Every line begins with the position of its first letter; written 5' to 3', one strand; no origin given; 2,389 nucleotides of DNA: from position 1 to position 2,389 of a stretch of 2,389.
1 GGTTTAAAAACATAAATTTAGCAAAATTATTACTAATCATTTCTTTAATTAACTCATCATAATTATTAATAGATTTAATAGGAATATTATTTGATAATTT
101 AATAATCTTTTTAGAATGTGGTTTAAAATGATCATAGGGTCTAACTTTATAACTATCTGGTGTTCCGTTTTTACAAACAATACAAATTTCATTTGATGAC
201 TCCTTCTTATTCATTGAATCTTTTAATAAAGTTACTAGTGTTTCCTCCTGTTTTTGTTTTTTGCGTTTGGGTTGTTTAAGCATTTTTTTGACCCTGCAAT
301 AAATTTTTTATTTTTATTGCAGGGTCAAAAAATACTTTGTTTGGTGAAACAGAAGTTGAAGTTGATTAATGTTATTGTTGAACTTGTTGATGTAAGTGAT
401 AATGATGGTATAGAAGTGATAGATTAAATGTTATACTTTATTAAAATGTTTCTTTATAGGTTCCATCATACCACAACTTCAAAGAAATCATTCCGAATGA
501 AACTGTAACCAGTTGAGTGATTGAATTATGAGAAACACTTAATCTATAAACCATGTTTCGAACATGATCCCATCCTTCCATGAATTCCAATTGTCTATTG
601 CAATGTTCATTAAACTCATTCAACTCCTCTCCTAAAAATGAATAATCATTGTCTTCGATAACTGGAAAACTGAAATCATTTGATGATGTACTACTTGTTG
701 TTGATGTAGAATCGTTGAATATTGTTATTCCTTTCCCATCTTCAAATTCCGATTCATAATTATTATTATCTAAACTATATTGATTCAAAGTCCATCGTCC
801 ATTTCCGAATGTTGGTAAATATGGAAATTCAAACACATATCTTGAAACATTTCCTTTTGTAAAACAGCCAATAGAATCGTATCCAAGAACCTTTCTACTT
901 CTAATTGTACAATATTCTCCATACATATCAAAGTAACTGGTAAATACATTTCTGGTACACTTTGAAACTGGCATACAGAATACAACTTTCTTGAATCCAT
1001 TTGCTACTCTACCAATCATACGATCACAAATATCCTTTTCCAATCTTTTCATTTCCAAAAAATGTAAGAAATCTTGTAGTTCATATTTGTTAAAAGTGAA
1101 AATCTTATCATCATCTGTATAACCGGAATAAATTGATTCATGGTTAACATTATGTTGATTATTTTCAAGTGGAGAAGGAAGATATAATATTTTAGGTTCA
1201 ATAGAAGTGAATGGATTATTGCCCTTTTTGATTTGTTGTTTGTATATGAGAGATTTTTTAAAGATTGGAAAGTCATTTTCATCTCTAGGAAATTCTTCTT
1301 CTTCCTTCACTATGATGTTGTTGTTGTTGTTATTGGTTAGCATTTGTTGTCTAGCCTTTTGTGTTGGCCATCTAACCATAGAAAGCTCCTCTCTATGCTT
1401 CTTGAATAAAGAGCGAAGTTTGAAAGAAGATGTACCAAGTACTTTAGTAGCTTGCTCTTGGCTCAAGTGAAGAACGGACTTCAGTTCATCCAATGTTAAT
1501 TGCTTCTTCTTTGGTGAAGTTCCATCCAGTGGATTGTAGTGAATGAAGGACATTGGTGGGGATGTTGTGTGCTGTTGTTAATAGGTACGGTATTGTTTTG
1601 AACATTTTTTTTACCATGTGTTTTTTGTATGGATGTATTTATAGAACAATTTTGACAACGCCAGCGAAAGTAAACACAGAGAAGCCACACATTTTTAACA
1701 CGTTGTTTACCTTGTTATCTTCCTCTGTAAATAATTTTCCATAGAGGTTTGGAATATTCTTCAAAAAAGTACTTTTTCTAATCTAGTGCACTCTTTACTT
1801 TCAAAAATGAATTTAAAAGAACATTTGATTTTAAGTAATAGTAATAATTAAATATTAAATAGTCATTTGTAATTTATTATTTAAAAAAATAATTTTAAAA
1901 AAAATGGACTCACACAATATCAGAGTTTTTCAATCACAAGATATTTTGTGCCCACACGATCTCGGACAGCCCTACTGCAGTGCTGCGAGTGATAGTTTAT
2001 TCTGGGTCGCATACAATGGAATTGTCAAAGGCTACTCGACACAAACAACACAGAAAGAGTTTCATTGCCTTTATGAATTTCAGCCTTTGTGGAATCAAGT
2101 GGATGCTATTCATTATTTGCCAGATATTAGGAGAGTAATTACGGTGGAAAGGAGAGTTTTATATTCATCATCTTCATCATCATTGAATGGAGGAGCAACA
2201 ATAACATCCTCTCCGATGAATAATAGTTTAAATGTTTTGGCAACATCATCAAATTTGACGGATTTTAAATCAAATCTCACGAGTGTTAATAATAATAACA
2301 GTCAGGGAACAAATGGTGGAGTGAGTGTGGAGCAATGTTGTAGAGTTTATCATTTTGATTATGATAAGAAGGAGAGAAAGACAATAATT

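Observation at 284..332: Perfect 20-bp-arm palindrome carrying AATAAA on both strands, wedged between two tandem genes and abutting a start codon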

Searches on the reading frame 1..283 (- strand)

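Call 8: search_protein_families(library=pfam, proteins=[window:1-283:-], max_evalue=0.1)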
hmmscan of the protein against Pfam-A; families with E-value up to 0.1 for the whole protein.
window:1-283:- (94 aa): 1 family
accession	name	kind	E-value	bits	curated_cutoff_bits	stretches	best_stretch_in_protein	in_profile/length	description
PF13423.12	UCH_1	-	0.041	13.9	22.2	1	5-41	163-202/317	Ubiquitin carboxyl-terminal hydrolase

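Call 21: find_homologous_proteins(query=window:1-283:-, max_evalue=0.01)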
Query window:1-283:-: 1 candidates shared short words with the query, none scored E <= 0.01.

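Call 51: search_protein_representatives(protein=window:1-283:-)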
Query: 94 residues. Proteins with E-value up to 0.001 (for the whole library): 1; up to 1e-10: 1; up to 1e-30: 0. The best 1 are listed.
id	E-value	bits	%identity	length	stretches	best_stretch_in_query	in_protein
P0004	2.3e-15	72.5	63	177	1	29-91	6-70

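Call 53: list_cluster_members(proteins=[P0004])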
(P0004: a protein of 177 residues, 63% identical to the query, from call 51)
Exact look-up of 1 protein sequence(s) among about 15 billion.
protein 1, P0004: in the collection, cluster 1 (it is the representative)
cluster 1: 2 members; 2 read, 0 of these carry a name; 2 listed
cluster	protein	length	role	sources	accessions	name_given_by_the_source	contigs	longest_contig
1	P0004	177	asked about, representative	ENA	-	-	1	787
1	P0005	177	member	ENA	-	-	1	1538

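Call 54: find_encoding_contigs(protein=P0005, flank=5000)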
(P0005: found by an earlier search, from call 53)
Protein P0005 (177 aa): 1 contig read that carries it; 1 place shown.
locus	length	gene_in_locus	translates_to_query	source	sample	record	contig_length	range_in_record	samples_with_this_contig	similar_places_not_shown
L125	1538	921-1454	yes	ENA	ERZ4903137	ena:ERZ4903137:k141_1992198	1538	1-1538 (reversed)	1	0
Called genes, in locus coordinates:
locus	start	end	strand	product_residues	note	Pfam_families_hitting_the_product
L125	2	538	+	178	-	?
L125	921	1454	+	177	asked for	-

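Call 55: find_encoding_contigs(protein=P0004, flank=5000)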
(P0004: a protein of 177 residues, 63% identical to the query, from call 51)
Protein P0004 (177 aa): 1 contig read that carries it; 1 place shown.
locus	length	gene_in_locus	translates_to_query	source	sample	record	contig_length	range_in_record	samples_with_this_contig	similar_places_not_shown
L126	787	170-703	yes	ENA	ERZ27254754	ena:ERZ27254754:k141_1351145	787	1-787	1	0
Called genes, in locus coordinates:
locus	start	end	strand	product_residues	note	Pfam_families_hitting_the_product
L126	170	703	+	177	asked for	-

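Call 63: list_cluster_members(proteins=[L125:2-535:+, P0005])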
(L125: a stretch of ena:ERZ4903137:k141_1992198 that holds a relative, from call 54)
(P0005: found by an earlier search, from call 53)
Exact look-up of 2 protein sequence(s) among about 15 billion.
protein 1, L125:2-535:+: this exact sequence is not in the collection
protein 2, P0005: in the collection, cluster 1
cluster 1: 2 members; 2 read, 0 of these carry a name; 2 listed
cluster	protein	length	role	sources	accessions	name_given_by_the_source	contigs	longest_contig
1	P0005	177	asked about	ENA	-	-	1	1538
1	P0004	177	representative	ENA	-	-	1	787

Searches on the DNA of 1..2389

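Call 17: search_rna_families(source=window, threshold=evalue, max_evalue=1)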
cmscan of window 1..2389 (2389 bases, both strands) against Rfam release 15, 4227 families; matches with E-value up to 1: 12.
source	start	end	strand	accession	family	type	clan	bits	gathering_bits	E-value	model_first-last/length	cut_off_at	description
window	276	339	+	RF03729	mir-2363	Gene; miRNA;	-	29.5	90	0.0083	1-72/72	no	mir-2363 microRNA precursor family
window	278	337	-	RF03729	mir-2363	Gene; miRNA;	-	29.3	90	0.0093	6-67/72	no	mir-2363 microRNA precursor family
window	281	336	-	RF00555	L13_leader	Cis-reg; leader;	-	28.6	44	0.15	1-60/60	no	Ribosomal protein L13 leader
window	276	344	+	RF00650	mir-153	Gene; miRNA;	-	28.3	54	0.015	1-73/73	no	mir-153 microRNA precursor family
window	277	340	-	RF03640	mir-3747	Gene; miRNA;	-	27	63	0.013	1-67/67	no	mir-3747 microRNA precursor family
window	277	338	-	RF00650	mir-153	Gene; miRNA;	-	26.3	54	0.051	1-73/73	no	mir-153 microRNA precursor family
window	284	330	-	RF01042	mir-891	Gene; miRNA;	-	25.1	90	0.057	1-79/79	no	mir-891 microRNA precursor family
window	1071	1159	-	RF00479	snosnR71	Gene; snRNA; snoRNA; CD-box;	CL00051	24.1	60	0.79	1-97/97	no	Small nucleolar RNA snR71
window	279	335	+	RF04109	mir-1305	Gene; miRNA;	-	24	63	0.16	1-83/83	no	mir-1305 microRNA precursor family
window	282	334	-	RF03642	MIR5743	Gene; miRNA;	-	23.9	111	0.18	1-81/81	no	MIR5743 microRNA precursor family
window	282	333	+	RF03654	MIR4239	Gene; miRNA;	-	20.3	100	0.69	1-120/120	no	MIR4239 microRNA precursor family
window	271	350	+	RF03634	mir-3524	Gene; miRNA;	-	19.8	99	0.67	1-84/84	no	mir-3524 microRNA precursor family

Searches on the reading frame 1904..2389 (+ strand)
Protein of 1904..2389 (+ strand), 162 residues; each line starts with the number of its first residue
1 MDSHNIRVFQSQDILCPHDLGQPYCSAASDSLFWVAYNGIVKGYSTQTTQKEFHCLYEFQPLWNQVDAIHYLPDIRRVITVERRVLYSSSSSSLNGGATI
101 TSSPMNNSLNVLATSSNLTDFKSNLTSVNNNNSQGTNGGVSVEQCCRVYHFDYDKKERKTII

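Call 8: search_protein_families(library=pfam, proteins=[window:1904-2389:+], max_evalue=0.1)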
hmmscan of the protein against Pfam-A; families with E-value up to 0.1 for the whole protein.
window:1904-2389:+ (162 aa): 0 families

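Call 32: find_homologous_proteins(query=window:1904-2389:+, max_evalue=0.01)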
Query window:1904-2389:+: 23 candidates shared short words with the query, none scored E <= 0.01.

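Call 47: find_related_loci(query=window:1904-2389:+, collection=viral_contigs, flank=5000)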
Query window:1904-2389:+ (162 aa) in viral_contigs; peptide patterns used: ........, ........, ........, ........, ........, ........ (x = any residue, [..] = any of these).
5 stretches matched a pattern; 1 encode a relative of the query (tblastn E <= 1e-3); 1 distinct loci.
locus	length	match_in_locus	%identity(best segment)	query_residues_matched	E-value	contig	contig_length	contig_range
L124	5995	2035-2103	50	44-73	1e-4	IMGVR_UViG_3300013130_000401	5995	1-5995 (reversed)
